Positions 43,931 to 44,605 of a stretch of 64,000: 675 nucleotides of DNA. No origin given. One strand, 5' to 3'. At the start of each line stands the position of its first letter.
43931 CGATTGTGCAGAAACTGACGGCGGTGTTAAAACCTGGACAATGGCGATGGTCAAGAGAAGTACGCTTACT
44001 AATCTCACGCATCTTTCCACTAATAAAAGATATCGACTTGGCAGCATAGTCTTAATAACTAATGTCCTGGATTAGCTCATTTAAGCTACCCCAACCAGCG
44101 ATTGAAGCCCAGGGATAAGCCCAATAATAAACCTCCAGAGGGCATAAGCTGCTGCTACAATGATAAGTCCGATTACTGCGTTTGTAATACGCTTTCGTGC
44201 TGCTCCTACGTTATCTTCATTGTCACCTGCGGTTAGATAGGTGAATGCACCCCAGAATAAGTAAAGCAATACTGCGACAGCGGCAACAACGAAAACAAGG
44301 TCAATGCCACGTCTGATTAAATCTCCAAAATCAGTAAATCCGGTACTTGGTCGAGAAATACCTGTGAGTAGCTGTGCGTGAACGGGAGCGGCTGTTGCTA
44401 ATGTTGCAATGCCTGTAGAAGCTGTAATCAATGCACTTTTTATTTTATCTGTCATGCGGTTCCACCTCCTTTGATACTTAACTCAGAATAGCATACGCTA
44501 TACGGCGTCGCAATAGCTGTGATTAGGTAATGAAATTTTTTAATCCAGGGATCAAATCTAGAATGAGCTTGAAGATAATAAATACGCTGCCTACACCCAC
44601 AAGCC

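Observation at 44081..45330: Three tandem, divergent VirB2-like pilin paralogs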

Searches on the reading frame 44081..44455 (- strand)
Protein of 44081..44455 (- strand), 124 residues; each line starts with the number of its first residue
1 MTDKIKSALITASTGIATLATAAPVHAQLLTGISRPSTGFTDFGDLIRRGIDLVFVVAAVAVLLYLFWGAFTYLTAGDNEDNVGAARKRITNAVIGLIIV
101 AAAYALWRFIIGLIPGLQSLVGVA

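Call 4: search_protein_families(library=pfam, proteins=[window:44081-44455:-], max_evalue=0.1)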
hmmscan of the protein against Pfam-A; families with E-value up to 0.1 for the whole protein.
window:44081-44455:- (124 aa): 2 families
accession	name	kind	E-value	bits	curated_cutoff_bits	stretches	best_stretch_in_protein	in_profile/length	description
PF18895.5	T4SS_pilin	-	1.9e-09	37.9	26.6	1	47-109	9-70/71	Type IV secretion system pilin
PF25592.1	DUF7937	-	0.00049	19.5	31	1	19-109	250-335/402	Domain of unknown function (DUF7937)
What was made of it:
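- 44081..44455 (-): pilA-type pilin, 124 aa. Candidate major subunit. Signal peptide (cleavage inferred after PVHA27). No Cys. Helices 43-75 and 80-113. PF18895 37.9 bits (call 4).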

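Call 9: find_encoding_contigs(protein=window:44081-44455:-, flank=10000, max_places=6)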
Protein window:44081-44455:- (124 aa): 24 contigs read that carry it; 6 places shown.
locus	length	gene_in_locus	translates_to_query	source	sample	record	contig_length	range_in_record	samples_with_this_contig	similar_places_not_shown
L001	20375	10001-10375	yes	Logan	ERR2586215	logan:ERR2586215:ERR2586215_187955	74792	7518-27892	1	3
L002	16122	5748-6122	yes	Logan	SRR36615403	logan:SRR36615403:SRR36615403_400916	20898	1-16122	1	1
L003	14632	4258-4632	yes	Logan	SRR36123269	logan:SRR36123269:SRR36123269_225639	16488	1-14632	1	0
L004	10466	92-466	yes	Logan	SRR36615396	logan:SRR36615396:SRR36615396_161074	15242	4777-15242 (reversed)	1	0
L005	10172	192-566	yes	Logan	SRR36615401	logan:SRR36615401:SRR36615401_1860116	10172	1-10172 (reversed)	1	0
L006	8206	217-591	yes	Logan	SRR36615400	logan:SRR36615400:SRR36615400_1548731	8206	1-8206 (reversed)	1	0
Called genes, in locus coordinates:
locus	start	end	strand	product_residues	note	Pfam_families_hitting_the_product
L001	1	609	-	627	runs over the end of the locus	PF08486:SpoIID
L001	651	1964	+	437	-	PF01266:DAO (weak), PF01593:Amino_oxidase, PF07992:Pyr_redox_2 (faint), PF13450:NAD_binding_8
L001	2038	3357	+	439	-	PF26314:MptA_B_family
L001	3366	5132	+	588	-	PF02366:PMT (weak)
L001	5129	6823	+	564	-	PF13231:PMT_2 (weak)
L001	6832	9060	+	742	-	PF10060:DUF2298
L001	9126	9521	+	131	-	-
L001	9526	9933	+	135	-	PF18895:T4SS_pilin (weak)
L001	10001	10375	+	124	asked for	PF18895:T4SS_pilin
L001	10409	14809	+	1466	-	-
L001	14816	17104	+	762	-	-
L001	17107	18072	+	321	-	-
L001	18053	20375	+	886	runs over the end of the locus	PF00150:Cellulase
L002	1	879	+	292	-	?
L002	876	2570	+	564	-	PF02366:PMT (weak), PF13231:PMT_2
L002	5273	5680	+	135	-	PF18895:T4SS_pilin (weak)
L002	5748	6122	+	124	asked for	PF18895:T4SS_pilin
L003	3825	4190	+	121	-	PF18895:T4SS_pilin (weak)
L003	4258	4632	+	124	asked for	PF18895:T4SS_pilin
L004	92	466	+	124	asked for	PF18895:T4SS_pilin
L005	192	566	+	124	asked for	PF18895:T4SS_pilin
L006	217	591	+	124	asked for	PF18895:T4SS_pilin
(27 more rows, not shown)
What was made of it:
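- Tried and rejected: Gene callers use the ATG (call 9).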

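Call 11: find_homologous_proteins(query=window:44081-44455:-, max_evalue=0.001)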
Query window:44081-44455:- (124 aa): 4 proteins with E <= 0.001 among 72 candidates.
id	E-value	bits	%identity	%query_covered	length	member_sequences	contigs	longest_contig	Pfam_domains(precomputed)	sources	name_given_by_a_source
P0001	2.8e-70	252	100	100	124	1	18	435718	PF18895.6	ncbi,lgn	-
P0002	1.8e-30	123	60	84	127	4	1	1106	PF18895.6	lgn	-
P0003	1.4e-10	59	41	51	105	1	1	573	PF18895.6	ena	-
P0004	1.6e-4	40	36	72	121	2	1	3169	PF18895.6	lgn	-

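Call 13: list_cluster_members(proteins=[window:44081-44455:-, window:44523-44930:-, window:44935-45330:-, window:27756-29975:-])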
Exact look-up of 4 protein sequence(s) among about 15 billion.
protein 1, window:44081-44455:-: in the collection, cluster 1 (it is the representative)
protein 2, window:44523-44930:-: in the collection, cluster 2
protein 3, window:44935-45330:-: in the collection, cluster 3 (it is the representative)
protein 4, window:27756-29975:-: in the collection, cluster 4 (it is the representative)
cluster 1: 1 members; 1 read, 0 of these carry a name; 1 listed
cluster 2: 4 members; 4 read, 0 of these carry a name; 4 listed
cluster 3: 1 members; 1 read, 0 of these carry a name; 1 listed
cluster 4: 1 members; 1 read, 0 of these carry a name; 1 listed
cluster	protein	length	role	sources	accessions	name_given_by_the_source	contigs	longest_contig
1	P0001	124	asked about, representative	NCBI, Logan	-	-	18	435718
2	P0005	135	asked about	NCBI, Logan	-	-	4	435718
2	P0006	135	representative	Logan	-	-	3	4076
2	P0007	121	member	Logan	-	-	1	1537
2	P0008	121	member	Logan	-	-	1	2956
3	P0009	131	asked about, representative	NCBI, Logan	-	-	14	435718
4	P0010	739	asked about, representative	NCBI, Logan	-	-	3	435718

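Call 16: find_related_loci(query=A3, collection=genome_contigs, flank=10000)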
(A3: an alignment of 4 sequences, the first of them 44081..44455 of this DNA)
Query A3 (124 aa) in genome_contigs; peptide patterns used: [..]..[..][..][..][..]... (x = any residue, [..] = any of these).
30 stretches matched a pattern; 14 encode a relative of the query (tblastn E <= 1e-3); 14 distinct loci.
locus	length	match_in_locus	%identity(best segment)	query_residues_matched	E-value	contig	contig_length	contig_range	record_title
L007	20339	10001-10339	59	12-122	3e-37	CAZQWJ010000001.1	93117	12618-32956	MAG TPA_asm: uncultured Candidatus Saccharibacteria bacterium isolate SRP193661_co1_99 genome assembly, contig: NODE_285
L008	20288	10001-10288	39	21-114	4e-16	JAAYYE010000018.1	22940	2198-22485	MAG: Candidatus Paceibacterota bacterium isolate AS06rmzACSIP_209 657408_AS06, whole genome shotgun sequence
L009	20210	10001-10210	37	42-111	2e-13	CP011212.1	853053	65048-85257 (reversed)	MAG: candidate division TM6 bacterium GW2011_GWF2_28_16 chromosome, complete genome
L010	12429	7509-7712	40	41-112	2e-10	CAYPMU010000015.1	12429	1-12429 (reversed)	MAG TPA_asm: uncultured Gammaproteobacteria bacterium isolate SRP319275_co4_91 genome assembly, contig: NODE_3089_length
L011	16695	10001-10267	33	36-123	2e-9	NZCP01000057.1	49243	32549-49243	MAG: Candidatus Woesebacteria bacterium isolate ARS1183 MHASMcontig_222392, whole genome shotgun sequence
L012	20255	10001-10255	34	27-106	6e-9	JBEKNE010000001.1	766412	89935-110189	MAG: Candidatus Microgenomates bacterium isolate SPRUCE 40 SPRUCE_40_1, whole genome shotgun sequence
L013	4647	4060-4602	34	32-115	5e-9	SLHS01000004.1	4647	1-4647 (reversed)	MAG: Patescibacteria group bacterium isolate CSSed165cm_164 CSSed16-5cm-98004, whole genome shotgun sequence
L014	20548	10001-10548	36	37-110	8e-9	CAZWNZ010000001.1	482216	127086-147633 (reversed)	MAG TPA_asm: uncultured Gammaproteobacteria bacterium isolate SRP192927_co3_839 genome assembly, contig: NODE_2_length_4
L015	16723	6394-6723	27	13-111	2e-7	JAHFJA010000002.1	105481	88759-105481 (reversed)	MAG: bacterium isolate nzgw375 NODE_249_length_105482_cov_5.055191, whole genome shotgun sequence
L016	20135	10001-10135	43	60-106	3e-6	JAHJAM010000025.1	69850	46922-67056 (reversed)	MAG: Patescibacteria group bacterium isolate Modern_marine.mb.212 Modern_marine.mb.212_k141_2100936, whole genome shotgu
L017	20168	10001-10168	42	58-117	1e-4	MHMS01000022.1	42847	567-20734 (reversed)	MAG: Candidatus Niyogibacteria bacterium RIFCSPLOWO2_12_FULL_41_13 rifcsplowo2_12_scaffold_668, whole genome shotgun seq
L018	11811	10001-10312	36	9-111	2e-14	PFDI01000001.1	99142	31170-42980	MAG: Candidatus Pacebacteria bacterium CG10_big_fil_rev_8_21_14_0_10_44_54 CG10_8_21_14_0.10_scaffold_198_c, whole genom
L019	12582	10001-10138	45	58-104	4e-4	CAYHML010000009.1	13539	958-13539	MAG TPA_asm: uncultured Candidatus Saccharibacteria bacterium isolate ERP119705_co13_657 genome assembly, contig: NODE_5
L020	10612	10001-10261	33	30-120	2e-13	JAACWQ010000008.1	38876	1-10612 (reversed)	MAG: Candidatus Paceibacterota bacterium isolate CG_2015-01t_44_17 CG_2015-01t_curated_scaffold_615, whole genome shotgu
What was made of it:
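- Tried and rejected: A four-sequence pilA-type alignment worked (call 16).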

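Call 26: find_homologous_proteins(query=A2, max_evalue=0.001)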
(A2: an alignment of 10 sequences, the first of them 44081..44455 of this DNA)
Query A2 (10 sequences) (124 aa, profile of the alignment): 109 proteins with E <= 0.001 among 6146 candidates.
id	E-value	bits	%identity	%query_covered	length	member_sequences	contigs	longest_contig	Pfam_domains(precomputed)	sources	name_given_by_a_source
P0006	5.1e-43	164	33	72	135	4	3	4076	PF18895.6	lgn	-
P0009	5.6e-42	161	22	67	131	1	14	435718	-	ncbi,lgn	-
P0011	2.8e-41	158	25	90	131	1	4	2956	-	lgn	-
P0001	2.5e-38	149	100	100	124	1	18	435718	PF18895.6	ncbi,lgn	-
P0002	1.7e-37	146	60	84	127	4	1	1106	PF18895.6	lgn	-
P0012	1.6e-33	133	62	90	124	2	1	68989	PF18895.6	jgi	-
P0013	1.9e-33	133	58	84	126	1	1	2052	PF18895.6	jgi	jgi:hypothetical protein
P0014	4.1e-33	132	54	98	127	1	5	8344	PF18895.6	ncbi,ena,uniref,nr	ncbi:hypothetical protein KC571_01720 [candidate division WWE3 bacterium]|uniref:Uncharacterized pro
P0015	7.2e-33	131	63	97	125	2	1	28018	PF18895.6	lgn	-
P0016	1.7e-32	130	66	84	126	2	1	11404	PF18895.6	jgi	-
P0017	7.6e-32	128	62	75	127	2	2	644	PF18895.6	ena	-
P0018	1.5e-29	120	57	96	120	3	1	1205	PF18895.6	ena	-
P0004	2.4e-28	117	36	72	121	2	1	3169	PF18895.6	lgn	-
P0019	2.5e-28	116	35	69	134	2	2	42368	PF18895.6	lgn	-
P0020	1.2e-27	114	33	69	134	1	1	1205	PF18895.6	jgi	-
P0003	1.5e-26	111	41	51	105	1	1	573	PF18895.6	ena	-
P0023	3.9e-26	109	36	73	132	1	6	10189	PF18895.6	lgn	-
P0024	5.1e-26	109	33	69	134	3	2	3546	PF18895.6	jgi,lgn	-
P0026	9.2e-23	98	28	60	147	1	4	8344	PF18895.6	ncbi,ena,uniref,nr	ncbi:hypothetical protein KC571_01710 [candidate division WWE3 bacterium]|uniref:Uncharacterized pro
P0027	8.1e-22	95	36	53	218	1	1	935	PF05545.17,PF18895.6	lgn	-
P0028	1.6e-20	91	37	61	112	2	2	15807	PF18895.6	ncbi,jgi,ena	-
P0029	2.9e-20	90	38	50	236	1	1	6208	PF18895.6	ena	-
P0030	4.9e-20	90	38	50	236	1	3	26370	PF18895.6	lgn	-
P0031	1.3e-19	88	39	49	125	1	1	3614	PF18895.6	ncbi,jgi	-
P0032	2.2e-19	88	33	74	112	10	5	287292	PF26067.1,PF18895.6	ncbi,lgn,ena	-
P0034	8.5e-19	86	35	64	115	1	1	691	PF18895.6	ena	-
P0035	1.7e-18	85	32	51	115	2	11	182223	PF18895.6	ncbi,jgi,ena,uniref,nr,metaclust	ncbi:hypothetical protein A2363_00295 [Candidatus Gottesmanbacteria bacterium RIFOXYB1_FULL_47_11]|u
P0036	1.9e-18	85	33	60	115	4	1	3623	PF18895.6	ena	-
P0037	2.1e-18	84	33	70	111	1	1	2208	PF18895.6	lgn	-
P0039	4.3e-18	83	28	65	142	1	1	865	PF18895.6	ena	-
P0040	4.8e-18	83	41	56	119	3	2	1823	PF18895.6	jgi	jgi:hypothetical protein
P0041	6.8e-18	83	40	65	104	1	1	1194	PF18895.6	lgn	-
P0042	7.9e-18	83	35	70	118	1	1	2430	PF18895.6,PF19607.5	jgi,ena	-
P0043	2.8e-17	81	35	60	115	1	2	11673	PF18895.6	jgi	jgi:hypothetical protein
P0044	2.7e-16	78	34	69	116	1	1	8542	PF18895.6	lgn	-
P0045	5.3e-16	77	36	69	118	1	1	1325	PF18895.6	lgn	-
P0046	6.4e-16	76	26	97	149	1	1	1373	PF18895.6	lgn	-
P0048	3.3e-15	74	47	36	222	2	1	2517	PF18895.6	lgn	-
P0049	1.1e-14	72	34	70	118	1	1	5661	PF18895.6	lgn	-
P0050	1.6e-14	72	29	83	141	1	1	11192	PF18895.6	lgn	-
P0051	2.2e-14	71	37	74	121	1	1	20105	PF18895.6,PF04956.19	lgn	-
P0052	5.7e-14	70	50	58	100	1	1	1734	PF18895.6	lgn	-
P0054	9.5e-14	69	32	40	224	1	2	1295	PF18895.6,PF04956.19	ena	-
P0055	1.5e-13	69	32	73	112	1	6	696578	PF18895.6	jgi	jgi:hypothetical protein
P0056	1.8e-13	68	35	53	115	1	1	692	PF18895.6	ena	-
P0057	2.0e-13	68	52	44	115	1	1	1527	PF18895.6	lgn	-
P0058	2.2e-13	68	42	54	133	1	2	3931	PF18895.6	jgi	jgi:hypothetical protein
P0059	2.3e-13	68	37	72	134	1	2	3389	PF18895.6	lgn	-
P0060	2.6e-13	68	40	54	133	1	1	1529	PF18895.6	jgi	jgi:hypothetical protein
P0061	8.1e-13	66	29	63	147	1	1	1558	PF18895.6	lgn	-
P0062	1.7e-12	65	29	60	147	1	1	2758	PF18895.6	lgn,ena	-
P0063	4.0e-12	64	31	52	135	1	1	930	PF18895.6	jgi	jgi:hypothetical protein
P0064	6.5e-12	63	45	35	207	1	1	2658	PF18895.6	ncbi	-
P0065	6.5e-12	63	27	56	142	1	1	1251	PF18895.6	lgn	-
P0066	2.5e-11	62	35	42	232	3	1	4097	PF18895.6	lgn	-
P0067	3.9e-11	61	42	42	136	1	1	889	PF18895.6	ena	-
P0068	4.8e-11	61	28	89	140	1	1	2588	PF18895.6,PF04956.19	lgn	-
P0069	4.9e-11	61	30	96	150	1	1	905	PF18895.6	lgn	-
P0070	5.3e-11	60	27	75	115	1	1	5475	PF18895.6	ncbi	-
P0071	5.6e-11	60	42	42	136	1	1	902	PF18895.6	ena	-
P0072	5.9e-11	60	42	42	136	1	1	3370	PF18895.6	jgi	-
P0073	1.1e-10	59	42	42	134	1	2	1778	PF18895.6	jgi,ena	-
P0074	1.7e-10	59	36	40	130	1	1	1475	PF18895.6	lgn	-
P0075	1.9e-10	59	33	94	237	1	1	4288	PF18895.6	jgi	jgi:uncharacterized membrane protein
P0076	2.9e-10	58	31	65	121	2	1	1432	PF18895.6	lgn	-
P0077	3.5e-10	58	28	80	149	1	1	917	PF18895.6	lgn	-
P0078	4.4e-10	58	34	72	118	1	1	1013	PF18895.6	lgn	-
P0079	4.5e-10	57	35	48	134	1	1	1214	PF18895.6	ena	-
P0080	8.4e-10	57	48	45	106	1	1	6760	PF18895.6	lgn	-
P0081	9.0e-10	57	35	48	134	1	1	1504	PF18895.6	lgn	-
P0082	2.6e-9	55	40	65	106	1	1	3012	PF18895.6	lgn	-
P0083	3.0e-9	55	40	52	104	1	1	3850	PF18895.6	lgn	-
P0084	8.1e-9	53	32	62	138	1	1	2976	PF18895.6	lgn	-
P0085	8.4e-9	53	24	53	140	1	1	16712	PF18895.6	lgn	-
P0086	1.0e-8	53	28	57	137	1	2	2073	PF04893.23,PF18895.6,PF04956.19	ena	-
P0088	2.2e-8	52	29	34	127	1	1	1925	PF18895.6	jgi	jgi:hypothetical protein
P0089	2.9e-8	52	26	76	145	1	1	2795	PF18895.6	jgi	jgi:hypothetical protein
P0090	5.1e-8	51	28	81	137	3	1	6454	PF18895.6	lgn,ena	-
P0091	9.7e-8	50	23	72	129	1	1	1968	PF18895.6,PF04956.19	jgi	-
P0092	1.1e-7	50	32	58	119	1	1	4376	PF18895.6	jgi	-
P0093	1.1e-7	50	33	52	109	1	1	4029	PF18895.6,PF19607.5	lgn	-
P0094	1.8e-7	49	38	39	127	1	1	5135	PF18895.6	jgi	jgi:hypothetical protein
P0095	2.0e-7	49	27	51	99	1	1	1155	PF18895.6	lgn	-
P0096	3.2e-7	48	31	65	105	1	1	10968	PF18895.6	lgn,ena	-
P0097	7.6e-7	47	21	53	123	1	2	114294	PF18895.6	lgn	-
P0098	1.9e-6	46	31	65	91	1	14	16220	PF18895.6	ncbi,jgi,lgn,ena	jgi:hypothetical protein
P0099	2.2e-6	46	36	52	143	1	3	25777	PF18895.6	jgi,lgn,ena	jgi:hypothetical protein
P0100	3.0e-6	45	31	52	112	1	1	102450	PF18895.6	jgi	jgi:type IV secretory pathway VirB2 component (pilin)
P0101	4.9e-6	44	32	50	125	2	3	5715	PF18895.6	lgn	-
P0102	7.6e-6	44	32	64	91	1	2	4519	PF18895.6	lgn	-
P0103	9.1e-6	44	27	67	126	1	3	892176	PF18895.6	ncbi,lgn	ncbi:MAG: pilin [Candidatus Microsaccharimonas sp.]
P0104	1.2e-5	43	29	65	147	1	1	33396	PF18895.6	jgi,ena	-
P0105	2.9e-5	42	-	-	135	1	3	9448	PF18895.6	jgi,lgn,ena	-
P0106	5.4e-5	41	58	19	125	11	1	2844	PF18895.6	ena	-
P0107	5.7e-5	41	33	53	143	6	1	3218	PF18895.6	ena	-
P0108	1.2e-4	40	29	81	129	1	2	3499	PF18895.6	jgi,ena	-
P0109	1.2e-4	40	27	60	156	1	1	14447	PF18895.6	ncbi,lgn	-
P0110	2.4e-4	39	26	59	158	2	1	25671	PF18895.6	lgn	-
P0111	4.9e-4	38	22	64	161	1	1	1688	PF18895.6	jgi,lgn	jgi:hypothetical protein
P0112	6.9e-4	37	36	93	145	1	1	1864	PF18895.6,PF04956.19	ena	-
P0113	7.9e-4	37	35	93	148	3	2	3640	PF18895.6,PF04956.19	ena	-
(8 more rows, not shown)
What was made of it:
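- On Pfam PF18895 T4SS_pilin: Its ortholog P0026 carries a precomputed PF18895 hit (call 26).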

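Call 29: search_solved_structures(query=A4, max_evalue=10, show_alignments=2)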
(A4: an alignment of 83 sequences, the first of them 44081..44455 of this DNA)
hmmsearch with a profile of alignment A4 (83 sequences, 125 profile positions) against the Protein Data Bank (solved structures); distinct sequences matched with E-value up to 10: 4.
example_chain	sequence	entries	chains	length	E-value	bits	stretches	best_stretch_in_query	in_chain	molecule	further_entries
7zm5_A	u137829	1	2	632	0.04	17.3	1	31-92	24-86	Attachment glycoprotein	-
6ows_A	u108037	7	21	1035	1.9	11.9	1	82-108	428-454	Efflux pump membrane transporter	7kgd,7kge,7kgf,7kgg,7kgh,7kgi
7b8p_A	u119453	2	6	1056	2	11.8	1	82-108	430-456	Efflux pump membrane transporter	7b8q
6b87_A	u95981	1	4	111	3.3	11.1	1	24-76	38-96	TMHC2_E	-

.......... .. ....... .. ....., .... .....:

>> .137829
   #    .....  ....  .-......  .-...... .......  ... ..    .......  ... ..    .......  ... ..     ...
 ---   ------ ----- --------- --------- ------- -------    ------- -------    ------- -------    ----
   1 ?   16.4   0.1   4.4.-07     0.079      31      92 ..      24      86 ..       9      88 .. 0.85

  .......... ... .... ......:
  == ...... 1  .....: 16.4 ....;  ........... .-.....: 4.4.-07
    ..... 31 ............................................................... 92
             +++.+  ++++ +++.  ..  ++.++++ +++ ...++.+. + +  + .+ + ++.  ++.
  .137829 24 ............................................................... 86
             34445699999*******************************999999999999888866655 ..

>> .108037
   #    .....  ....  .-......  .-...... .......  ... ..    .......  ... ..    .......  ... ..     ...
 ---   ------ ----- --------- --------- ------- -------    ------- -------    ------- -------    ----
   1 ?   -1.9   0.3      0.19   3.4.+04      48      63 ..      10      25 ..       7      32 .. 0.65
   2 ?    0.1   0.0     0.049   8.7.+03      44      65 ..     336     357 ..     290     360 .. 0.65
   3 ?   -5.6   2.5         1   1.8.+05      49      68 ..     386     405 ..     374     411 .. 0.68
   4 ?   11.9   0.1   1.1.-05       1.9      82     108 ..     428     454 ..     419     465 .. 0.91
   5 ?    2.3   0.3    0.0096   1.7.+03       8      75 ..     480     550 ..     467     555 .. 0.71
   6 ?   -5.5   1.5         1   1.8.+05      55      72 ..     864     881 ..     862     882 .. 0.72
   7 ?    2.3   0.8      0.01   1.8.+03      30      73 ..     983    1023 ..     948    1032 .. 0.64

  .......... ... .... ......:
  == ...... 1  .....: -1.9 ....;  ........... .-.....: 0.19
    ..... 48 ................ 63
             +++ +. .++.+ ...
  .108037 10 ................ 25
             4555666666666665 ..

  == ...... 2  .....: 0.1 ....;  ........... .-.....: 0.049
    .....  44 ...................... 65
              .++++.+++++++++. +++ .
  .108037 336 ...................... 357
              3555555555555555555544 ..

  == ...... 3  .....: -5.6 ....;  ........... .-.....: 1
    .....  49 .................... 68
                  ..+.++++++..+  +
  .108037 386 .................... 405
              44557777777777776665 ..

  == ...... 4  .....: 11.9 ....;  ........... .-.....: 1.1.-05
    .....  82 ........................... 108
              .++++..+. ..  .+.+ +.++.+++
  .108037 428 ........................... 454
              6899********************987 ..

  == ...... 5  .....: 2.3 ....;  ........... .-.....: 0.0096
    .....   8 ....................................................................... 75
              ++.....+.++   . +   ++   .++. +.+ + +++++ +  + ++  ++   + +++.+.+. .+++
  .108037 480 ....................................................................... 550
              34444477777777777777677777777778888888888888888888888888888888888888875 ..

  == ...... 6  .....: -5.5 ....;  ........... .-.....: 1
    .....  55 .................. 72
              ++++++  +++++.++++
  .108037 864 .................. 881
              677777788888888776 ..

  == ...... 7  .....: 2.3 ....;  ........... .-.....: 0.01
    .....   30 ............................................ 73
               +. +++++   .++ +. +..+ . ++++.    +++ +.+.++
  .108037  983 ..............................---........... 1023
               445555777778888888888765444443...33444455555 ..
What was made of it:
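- The family profile finds no solved pilin by sequence (call 29).
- Tried and rejected: The 83-member family profile found no pilin (best E 0.04, a viral glycoprotein TM segment) (call 29).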

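Call 34: search_protein_families(library=ncbifam, proteins=[window:44081-44455:-], max_evalue=0.01)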
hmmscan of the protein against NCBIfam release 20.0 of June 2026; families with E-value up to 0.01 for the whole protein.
window:44081-44455:- (124 aa): 1 family
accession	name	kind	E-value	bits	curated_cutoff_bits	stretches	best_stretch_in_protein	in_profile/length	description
NF045849.1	ICE_MMCAP2_0565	equivalog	8.3e-06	25.4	40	1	53-114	19-80/80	Mbov_0395 family pilin-like conjugal transfer protein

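Call 35: predict_structure(alignment_id=A4)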
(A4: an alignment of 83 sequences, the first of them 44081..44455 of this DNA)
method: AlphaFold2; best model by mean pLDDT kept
length: 124 residues; sequences in the alignment: 83
mean_pLDDT: 82.1   pTM: 0.58
mean pLDDT of the five models: 82.1, 81.5, 81.3, 80.0, 78.2
residues with pLDDT >= 90: 67; 70-90: 18; 50-70: 39; < 50: 0
segments of 3 or more residues with pLDDT < 50: none
pLDDT, mean of each block of 10 residues (from residue 1): 55 56 60 67 86 95 97 97 97 97 95 88 70
secondary structure, 60 per line:
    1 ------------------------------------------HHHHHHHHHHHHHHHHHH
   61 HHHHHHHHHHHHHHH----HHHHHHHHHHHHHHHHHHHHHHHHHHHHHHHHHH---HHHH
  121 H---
elements in order: H43-75 H80-113 H117-121
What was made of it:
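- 44081..44455 (-): AF2 mean pLDDT 82.1, about 95-97 over the hairpin (call 35).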
